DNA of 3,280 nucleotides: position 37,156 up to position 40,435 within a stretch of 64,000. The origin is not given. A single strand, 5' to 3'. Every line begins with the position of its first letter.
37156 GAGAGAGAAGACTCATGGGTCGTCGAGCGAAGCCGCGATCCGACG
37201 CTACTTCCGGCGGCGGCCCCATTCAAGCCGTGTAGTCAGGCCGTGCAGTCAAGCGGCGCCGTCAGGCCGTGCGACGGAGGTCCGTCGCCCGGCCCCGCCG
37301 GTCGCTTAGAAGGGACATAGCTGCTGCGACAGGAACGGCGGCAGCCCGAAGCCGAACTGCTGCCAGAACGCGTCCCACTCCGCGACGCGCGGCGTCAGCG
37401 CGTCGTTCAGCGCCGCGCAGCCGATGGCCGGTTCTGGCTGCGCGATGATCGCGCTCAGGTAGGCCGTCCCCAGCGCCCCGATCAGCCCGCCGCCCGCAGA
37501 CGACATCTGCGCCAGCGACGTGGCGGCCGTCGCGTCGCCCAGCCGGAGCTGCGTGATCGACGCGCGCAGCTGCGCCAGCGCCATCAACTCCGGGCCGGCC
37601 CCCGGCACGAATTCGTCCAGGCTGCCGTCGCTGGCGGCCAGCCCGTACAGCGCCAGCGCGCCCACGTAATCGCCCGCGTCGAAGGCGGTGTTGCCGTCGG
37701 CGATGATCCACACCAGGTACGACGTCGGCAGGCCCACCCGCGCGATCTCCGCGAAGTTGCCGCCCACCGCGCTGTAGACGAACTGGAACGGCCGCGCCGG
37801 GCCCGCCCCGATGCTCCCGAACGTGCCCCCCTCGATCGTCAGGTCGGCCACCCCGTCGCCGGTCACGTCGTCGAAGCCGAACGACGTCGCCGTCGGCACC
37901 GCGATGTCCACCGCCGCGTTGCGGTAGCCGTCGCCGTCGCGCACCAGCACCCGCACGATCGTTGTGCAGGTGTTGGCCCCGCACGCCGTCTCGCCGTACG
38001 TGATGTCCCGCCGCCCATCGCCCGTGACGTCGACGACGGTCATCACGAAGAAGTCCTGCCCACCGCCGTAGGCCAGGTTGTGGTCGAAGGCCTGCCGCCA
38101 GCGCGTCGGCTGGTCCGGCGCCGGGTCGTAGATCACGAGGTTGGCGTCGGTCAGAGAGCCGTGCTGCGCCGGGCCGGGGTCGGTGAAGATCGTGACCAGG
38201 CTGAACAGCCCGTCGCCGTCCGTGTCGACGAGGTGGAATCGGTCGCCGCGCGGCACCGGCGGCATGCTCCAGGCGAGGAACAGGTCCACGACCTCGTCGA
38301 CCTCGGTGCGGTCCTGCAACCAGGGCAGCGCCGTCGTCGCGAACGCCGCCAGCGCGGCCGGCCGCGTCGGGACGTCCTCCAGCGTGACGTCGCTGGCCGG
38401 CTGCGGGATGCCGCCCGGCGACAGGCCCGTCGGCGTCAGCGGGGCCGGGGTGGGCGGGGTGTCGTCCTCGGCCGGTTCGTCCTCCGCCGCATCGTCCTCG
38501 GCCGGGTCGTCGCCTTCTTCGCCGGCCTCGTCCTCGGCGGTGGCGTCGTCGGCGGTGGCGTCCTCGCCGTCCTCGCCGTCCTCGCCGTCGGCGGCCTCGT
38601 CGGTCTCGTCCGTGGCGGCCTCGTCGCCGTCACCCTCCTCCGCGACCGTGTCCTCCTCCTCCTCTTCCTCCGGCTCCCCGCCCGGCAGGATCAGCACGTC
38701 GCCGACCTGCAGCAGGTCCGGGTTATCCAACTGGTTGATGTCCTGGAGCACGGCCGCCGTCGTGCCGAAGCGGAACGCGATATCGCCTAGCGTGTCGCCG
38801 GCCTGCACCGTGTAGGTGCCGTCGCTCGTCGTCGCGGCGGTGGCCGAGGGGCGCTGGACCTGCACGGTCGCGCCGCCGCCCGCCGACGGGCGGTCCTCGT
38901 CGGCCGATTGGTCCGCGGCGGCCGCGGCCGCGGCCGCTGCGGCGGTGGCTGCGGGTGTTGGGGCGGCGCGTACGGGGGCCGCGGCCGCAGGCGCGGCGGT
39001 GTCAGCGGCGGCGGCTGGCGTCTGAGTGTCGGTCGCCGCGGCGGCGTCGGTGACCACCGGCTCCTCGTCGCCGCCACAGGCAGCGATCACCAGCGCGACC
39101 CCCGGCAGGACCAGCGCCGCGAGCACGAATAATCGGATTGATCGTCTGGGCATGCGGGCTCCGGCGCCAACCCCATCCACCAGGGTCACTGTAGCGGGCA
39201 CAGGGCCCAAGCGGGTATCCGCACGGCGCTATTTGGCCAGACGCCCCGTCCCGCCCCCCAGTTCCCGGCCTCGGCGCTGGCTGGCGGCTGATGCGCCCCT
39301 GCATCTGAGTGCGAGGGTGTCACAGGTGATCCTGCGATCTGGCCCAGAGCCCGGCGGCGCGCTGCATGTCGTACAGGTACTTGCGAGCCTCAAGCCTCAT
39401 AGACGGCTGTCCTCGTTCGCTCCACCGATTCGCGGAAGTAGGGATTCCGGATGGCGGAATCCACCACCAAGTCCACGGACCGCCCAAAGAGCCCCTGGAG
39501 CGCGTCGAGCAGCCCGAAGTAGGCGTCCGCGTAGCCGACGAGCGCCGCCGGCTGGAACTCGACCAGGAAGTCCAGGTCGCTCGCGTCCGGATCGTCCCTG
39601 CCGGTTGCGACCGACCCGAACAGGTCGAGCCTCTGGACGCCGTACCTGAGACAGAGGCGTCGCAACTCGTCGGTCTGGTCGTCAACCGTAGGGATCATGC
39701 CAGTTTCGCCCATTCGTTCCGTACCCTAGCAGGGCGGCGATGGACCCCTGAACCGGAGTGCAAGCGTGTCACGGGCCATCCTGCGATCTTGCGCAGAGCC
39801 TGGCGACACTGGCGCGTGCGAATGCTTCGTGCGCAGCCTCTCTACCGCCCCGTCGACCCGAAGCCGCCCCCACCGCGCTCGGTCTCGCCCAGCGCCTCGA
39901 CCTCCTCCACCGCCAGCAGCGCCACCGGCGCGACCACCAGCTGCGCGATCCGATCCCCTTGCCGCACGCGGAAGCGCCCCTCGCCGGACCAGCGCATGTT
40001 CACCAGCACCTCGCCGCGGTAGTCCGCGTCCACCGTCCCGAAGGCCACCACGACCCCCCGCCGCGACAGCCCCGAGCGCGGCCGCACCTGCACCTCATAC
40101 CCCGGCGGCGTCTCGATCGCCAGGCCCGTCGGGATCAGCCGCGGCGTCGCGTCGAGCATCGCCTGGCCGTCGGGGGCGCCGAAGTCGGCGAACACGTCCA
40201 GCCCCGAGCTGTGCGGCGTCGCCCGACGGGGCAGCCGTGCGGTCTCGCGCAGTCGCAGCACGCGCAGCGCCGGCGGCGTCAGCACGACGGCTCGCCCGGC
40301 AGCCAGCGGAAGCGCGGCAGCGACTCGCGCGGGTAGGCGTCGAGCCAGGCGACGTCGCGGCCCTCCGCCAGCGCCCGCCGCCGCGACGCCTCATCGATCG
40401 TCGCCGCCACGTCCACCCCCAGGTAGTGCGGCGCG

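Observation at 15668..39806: Recurring genome architecture: accessory genes flanked by duplicated 3' ends of neighbouring genes (three instances in 64 kb)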

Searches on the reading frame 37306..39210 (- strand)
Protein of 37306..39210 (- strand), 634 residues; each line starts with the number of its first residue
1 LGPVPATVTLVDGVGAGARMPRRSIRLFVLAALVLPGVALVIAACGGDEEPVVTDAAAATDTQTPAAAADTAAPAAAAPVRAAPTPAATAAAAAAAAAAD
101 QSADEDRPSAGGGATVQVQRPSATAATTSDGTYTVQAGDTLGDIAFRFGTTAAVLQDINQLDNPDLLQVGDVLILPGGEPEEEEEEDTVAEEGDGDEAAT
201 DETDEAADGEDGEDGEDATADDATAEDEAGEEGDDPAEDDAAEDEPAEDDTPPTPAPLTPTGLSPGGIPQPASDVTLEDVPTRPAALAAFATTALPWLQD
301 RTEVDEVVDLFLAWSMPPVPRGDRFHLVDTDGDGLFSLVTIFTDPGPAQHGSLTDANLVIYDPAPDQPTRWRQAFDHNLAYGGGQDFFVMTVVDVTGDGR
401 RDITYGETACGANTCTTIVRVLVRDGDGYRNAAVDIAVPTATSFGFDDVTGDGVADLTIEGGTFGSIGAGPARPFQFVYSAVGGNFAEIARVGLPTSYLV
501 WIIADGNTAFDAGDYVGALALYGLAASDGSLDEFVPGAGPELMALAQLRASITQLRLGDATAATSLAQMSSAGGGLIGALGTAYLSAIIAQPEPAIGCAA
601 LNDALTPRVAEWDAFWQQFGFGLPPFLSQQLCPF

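Call 26: search_protein_families(library=pfam, proteins=[window:37306-39210:-], max_evalue=0.001)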
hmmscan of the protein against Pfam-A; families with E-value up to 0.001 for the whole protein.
window:37306-39210:- (634 aa): 1 family
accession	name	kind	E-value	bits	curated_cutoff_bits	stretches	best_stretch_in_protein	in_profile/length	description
PF01476.26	LysM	-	3.4e-14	52.9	20.9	1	133-176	1-43/43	LysM domain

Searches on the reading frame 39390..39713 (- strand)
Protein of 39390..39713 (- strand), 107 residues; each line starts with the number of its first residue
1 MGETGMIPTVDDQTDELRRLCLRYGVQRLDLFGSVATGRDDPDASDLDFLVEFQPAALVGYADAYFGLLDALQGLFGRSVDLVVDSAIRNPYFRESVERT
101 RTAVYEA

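Call 7: search_protein_families(library=pfam, proteins=[window:39390-39713:-], max_evalue=0.01)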
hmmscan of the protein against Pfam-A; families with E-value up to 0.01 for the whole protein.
window:39390-39713:- (107 aa): 2 families
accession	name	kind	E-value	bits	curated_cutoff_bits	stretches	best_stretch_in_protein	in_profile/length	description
PF01909.29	NTP_transf_2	-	1.5e-10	41.7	21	1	18-101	6-90/93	Nucleotidyltransferase domain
PF18765.7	Polbeta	-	2.5e-05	24.8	26.9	1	26-106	13-89/93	Polymerase beta, Nucleotidyltransferase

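Call 60: find_encoding_contigs(protein=window:39390-39713:-, flank=3000, max_places=10)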
Protein window:39390-39713:- (107 aa): 11 contigs read that carry it; 10 places shown.
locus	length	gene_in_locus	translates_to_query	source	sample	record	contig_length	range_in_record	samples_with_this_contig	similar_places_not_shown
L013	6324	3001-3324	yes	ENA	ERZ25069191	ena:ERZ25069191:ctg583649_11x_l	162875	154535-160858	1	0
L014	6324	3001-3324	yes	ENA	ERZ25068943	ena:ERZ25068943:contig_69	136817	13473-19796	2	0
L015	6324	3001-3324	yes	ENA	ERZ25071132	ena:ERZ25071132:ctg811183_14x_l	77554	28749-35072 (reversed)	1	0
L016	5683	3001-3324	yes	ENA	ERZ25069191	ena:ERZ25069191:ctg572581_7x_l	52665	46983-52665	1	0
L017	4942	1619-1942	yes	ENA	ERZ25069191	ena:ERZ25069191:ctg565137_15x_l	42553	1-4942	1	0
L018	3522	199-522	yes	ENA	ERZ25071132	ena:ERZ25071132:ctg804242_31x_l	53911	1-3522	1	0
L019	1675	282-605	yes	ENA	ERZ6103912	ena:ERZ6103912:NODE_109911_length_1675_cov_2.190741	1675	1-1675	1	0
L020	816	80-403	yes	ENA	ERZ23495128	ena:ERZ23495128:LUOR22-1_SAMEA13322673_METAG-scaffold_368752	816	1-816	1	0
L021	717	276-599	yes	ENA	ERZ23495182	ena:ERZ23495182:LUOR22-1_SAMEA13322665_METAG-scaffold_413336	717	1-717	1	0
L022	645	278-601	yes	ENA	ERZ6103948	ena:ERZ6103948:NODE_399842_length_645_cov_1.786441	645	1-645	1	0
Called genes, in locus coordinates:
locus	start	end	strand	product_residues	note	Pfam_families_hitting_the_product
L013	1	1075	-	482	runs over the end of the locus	PF02629:CoA_binding, PF13380:CoA_binding_2, PF13607:Succ_CoA_lig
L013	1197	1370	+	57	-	-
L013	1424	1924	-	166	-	PF12867:DinB_2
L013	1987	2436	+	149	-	PF03745:DUF309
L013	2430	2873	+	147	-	PF22769:DCD, PF00692:dUTPase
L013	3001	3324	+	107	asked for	PF01909:NTP_transf_2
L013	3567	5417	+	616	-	PF01476:LysM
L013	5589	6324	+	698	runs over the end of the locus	PF00654:Voltage_CLC, PF00571:CBS, PF02080:TrkA_C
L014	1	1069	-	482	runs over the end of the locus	PF02629:CoA_binding, PF13380:CoA_binding_2, PF13607:Succ_CoA_lig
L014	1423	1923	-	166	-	PF12867:DinB_2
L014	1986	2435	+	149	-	PF03745:DUF309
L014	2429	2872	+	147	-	PF00692:dUTPase, PF22769:DCD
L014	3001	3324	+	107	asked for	PF01909:NTP_transf_2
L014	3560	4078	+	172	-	PF01476:LysM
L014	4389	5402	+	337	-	-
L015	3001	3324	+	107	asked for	PF01909:NTP_transf_2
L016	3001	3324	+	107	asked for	PF01909:NTP_transf_2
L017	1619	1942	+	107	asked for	PF01909:NTP_transf_2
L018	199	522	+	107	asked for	PF01909:NTP_transf_2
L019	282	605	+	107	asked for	PF01909:NTP_transf_2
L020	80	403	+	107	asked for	PF01909:NTP_transf_2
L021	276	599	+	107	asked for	PF01909:NTP_transf_2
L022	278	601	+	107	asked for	PF01909:NTP_transf_2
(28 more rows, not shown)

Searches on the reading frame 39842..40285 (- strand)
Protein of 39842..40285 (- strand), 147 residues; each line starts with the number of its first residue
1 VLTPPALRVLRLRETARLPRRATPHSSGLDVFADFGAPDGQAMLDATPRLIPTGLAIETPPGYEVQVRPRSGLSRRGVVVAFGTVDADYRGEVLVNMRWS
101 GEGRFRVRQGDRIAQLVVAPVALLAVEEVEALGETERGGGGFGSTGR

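Call 26: search_protein_families(library=pfam, proteins=[window:39842-40285:-], max_evalue=0.001)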
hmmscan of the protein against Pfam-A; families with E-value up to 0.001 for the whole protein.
window:39842-40285:- (147 aa): 2 families
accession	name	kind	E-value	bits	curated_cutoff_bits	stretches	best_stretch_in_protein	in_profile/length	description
PF00692.24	dUTPase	-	7.1e-23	81.2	22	1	16-146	3-129/129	dUTPase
PF22769.1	DCD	-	3.5e-08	34.1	27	1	50-119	80-151/153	dCTP deaminase-like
